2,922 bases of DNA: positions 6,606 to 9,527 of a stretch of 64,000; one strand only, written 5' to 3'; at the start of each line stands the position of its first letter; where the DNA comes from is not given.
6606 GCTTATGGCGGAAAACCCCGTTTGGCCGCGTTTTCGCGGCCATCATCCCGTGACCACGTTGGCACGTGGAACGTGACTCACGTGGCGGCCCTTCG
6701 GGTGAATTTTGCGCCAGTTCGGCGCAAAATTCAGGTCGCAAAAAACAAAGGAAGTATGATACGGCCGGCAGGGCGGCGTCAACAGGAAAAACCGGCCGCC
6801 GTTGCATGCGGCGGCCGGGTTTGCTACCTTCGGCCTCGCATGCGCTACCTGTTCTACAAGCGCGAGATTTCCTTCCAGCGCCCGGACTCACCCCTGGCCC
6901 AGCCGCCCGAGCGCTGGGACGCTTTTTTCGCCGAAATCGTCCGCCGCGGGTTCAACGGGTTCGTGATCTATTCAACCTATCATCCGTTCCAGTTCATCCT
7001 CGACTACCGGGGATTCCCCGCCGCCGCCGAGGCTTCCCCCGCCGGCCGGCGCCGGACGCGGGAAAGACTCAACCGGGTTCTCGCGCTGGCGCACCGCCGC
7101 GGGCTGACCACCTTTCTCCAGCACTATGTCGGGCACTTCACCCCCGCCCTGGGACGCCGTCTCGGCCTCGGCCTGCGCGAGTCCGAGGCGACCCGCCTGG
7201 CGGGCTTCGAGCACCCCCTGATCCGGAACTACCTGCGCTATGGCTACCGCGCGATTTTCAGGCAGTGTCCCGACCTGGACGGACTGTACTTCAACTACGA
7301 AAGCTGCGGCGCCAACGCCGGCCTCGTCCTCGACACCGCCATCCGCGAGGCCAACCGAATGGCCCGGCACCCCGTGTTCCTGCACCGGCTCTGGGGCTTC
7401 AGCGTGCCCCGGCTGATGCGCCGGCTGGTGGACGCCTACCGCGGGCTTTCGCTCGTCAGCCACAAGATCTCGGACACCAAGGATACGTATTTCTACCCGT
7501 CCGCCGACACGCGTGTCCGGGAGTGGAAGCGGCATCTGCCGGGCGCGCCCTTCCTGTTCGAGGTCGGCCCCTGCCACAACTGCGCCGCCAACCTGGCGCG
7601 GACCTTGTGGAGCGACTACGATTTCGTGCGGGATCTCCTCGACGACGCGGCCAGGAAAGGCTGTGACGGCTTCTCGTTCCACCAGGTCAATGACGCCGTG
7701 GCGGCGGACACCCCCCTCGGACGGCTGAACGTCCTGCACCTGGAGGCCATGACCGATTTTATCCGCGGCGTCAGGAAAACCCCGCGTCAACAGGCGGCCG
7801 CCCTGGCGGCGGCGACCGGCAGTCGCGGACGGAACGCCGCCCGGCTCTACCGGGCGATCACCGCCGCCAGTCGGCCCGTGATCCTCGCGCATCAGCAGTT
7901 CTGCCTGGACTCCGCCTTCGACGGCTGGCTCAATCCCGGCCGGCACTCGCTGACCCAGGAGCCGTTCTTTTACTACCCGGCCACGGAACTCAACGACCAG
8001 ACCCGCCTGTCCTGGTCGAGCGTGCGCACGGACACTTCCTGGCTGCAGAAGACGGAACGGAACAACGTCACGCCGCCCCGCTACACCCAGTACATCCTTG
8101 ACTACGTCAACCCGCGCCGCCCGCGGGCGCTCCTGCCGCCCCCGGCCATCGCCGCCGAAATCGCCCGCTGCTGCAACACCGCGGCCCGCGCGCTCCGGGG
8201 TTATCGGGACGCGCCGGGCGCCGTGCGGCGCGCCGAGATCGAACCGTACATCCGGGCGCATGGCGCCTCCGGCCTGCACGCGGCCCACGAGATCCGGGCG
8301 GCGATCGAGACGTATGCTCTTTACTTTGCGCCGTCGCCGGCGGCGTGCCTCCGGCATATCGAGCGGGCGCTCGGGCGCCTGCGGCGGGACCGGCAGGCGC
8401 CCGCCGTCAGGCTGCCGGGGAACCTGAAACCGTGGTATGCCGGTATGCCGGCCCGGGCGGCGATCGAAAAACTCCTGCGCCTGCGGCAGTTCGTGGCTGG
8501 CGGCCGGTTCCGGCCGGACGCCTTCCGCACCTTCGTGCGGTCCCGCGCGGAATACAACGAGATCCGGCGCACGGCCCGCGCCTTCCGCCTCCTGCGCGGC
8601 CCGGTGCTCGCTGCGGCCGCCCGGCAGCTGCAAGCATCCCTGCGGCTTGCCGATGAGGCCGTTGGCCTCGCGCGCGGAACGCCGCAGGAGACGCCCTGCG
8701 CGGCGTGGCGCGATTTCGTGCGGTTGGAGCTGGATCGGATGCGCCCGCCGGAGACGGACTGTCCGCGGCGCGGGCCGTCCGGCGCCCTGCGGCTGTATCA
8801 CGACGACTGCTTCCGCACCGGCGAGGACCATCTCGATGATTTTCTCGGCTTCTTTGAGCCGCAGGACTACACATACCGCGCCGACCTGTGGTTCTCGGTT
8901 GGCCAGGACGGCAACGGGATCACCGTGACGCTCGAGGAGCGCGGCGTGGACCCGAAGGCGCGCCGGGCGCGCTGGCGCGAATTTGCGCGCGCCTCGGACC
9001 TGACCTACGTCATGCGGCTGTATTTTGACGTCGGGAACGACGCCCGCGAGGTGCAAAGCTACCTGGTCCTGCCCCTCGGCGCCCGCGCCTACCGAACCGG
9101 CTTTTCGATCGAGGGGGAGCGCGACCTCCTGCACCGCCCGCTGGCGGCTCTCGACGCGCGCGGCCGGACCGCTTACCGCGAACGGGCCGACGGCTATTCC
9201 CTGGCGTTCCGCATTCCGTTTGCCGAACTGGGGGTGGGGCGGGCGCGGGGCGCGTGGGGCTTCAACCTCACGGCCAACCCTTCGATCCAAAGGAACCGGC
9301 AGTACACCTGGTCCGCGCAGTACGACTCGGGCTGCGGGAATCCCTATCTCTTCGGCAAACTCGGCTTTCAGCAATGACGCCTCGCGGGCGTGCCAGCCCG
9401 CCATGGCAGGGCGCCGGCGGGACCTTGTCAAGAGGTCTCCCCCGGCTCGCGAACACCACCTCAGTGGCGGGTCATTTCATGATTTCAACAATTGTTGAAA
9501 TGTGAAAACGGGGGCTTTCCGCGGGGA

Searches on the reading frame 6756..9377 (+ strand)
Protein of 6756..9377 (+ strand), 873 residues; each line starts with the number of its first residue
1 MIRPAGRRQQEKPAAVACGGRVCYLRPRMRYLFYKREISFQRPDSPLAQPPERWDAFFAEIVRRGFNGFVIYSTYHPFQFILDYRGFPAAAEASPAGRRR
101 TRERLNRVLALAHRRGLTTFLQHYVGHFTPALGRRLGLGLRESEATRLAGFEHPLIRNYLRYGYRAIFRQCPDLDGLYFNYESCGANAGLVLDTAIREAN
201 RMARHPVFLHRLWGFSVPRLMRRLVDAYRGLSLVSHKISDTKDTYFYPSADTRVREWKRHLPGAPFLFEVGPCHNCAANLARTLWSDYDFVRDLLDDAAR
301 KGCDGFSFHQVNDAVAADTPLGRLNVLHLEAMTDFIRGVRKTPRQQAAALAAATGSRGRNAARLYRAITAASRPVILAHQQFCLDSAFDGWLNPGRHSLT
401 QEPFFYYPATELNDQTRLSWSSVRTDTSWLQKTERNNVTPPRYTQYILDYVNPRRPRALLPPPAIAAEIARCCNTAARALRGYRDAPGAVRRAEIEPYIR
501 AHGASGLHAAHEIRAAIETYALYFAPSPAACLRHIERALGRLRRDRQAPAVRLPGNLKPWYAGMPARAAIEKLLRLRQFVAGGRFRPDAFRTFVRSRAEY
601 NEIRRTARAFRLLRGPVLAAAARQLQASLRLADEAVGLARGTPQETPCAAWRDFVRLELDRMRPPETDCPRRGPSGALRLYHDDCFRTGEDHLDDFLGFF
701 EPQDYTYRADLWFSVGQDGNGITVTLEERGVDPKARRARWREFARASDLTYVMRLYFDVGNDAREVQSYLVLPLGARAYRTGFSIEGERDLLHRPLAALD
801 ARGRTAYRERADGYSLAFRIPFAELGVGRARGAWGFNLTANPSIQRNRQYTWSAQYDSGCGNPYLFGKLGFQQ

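Call 9: search_protein_families(library=pfam, proteins=[window:6756-9377:+])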
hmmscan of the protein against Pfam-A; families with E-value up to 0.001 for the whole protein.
window:6756-9377:+ (873 aa): 0 families

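Call 16: find_homologous_proteins(query=window:6840-9377:+)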
Query window:6840-9377:+ (845 aa): 30 proteins with E <= 0.001 among 8000 candidates.
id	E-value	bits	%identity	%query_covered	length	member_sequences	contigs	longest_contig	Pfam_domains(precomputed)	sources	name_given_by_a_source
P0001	0.0e+0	1959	100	100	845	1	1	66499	-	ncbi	-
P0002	0.0e+0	1524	79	100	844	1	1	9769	-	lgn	-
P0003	8.3e-291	986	55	100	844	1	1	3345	-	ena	-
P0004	4.0e-247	841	49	100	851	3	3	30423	-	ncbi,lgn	-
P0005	4.2e-236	805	48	100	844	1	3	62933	-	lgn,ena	-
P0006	1.0e-190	654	40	99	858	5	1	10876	-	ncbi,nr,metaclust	ncbi:MAG: hypothetical protein AMK75_01945 [Planctomycetes bacterium SM23_65]|nr:MAG: hypothetical p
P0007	4.5e-183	629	41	99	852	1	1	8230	-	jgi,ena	-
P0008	1.0e-179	618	42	97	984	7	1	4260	-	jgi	jgi:hypothetical protein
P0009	1.3e-172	595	38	99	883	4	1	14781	-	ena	-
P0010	8.9e-172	592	40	97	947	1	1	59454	-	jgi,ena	-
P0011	2.2e-171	590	40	99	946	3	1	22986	-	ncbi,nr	ncbi:MAG: hypothetical protein NTW87_15335 [Planctomycetota bacterium]|nr:hypothetical protein [Plan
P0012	4.6e-171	589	40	97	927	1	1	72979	-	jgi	jgi:hypothetical protein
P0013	6.9e-170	586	38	99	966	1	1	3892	-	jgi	jgi:hypothetical protein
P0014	9.0e-168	579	38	99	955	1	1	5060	-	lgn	-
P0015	5.8e-166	573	41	99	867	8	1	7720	-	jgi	jgi:hypothetical protein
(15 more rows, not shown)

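Call 17: find_encoding_contigs(protein=P0002, flank=6000, max_places=3)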
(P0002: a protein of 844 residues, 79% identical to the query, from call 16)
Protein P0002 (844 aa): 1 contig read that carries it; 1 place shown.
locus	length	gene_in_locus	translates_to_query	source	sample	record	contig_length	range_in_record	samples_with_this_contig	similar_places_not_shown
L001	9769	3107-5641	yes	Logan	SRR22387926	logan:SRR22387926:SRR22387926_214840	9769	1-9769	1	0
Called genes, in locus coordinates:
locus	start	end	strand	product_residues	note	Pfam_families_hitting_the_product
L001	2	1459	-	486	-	?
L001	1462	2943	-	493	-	PF00171:Aldedh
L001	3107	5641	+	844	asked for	-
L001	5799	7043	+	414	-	PF13173:AAA_14, PF13635:DUF4143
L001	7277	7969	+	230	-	PF03629:SASA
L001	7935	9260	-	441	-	PF08245:Mur_ligase_M, PF02875:Mur_ligase_C, PF27239:FOL3_C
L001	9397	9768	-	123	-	?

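Call 18: find_encoding_contigs(protein=P0001, flank=10000, max_places=3)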
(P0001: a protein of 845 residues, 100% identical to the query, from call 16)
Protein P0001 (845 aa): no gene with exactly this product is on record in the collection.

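Call 19: find_encoding_contigs(protein=P0003, flank=6000, max_places=3)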
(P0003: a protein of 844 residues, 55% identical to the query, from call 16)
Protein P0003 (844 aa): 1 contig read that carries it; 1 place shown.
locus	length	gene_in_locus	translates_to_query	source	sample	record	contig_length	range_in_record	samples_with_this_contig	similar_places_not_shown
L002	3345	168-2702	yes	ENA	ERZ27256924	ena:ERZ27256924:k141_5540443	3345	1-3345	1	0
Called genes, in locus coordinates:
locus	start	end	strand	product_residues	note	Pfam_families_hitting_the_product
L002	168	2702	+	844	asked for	-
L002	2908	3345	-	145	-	?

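Call 22: find_encoding_contigs(protein=P0004, flank=6000, max_places=3)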
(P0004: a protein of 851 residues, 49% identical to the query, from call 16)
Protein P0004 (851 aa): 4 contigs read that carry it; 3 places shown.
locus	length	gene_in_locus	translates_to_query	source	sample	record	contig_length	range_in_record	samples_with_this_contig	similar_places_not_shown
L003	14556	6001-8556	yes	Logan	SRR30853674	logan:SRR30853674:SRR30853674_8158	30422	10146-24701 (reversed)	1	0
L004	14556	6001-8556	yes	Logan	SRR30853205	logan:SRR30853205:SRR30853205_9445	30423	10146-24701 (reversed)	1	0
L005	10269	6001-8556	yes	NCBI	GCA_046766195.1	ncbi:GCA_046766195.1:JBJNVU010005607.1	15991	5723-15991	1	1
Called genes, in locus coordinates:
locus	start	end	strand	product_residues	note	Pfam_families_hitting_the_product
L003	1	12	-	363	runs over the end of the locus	-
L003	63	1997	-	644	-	PF00294:PfkB, PF00702:Hydrolase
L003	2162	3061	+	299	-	PF00165:HTH_AraC (faint), PF12833:HTH_18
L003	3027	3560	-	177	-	-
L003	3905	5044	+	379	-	-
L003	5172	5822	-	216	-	PF00702:Hydrolase, PF12710:HAD, PF13419:HAD_2, PF13242:Hydrolase_like (weak)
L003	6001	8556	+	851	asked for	-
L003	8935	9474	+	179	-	-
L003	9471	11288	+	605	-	-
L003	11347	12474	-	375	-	PF01408:GFO_IDH_MocA, PF22725:GFO_IDH_MocA_C3, PF02894:GFO_IDH_MocA_C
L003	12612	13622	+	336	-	-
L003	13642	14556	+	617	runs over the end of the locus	PF07944:Beta-AFase-like_GH127_cat, PF20736:Glyco_hydro127M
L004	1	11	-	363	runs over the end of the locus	-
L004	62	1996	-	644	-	PF00294:PfkB, PF00702:Hydrolase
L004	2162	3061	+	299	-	PF00165:HTH_AraC (faint), PF12833:HTH_18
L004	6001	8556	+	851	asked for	-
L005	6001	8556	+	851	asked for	-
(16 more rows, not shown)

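Call 23: find_encoding_contigs(protein=P0005, flank=6000, max_places=3)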
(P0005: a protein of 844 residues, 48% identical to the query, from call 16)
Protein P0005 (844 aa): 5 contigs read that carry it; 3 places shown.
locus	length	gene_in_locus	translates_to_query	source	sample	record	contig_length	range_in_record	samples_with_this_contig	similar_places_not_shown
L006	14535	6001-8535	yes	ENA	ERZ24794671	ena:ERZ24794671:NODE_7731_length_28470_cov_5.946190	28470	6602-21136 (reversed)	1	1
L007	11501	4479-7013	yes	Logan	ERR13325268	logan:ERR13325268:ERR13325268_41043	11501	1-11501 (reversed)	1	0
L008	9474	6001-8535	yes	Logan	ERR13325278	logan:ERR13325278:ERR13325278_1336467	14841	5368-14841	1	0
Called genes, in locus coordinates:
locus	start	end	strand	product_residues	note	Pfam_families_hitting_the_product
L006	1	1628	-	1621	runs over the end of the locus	PF18998:Flg_new_2 (weak)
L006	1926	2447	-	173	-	PF13527:Acetyltransf_9, PF00583:Acetyltransf_1 (weak)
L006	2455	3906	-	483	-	PF02056:Glyco_hydro_4, PF11975:Glyco_hydro_4C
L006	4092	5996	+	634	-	-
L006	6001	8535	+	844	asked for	-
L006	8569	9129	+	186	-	-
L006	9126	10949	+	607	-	-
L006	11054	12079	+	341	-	-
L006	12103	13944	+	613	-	PF07944:Beta-AFase-like_GH127_cat, PF20736:Glyco_hydro127M (weak)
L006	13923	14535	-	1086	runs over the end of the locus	PF17128:DUF5107, PF01436:NHL (weak), PF08450:SGL (faint), PF17170:DUF5128, PF24684:Vgb_lyase (faint)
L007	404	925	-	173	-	PF13527:Acetyltransf_9, PF00583:Acetyltransf_1 (weak)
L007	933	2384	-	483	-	PF02056:Glyco_hydro_4, PF11975:Glyco_hydro_4C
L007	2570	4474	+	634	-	-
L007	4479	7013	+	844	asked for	-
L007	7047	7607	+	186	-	-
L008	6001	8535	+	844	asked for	-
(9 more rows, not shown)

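Call 53: list_cluster_members(proteins=[P0001, P0031])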
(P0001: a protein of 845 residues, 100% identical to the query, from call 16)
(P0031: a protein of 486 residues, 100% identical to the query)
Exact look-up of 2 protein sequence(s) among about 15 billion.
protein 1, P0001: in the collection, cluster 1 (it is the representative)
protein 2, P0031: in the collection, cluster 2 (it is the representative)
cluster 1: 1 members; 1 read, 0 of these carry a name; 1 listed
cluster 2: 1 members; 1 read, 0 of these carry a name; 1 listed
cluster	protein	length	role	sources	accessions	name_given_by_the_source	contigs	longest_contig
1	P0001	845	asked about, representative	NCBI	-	-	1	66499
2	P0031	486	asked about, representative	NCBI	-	-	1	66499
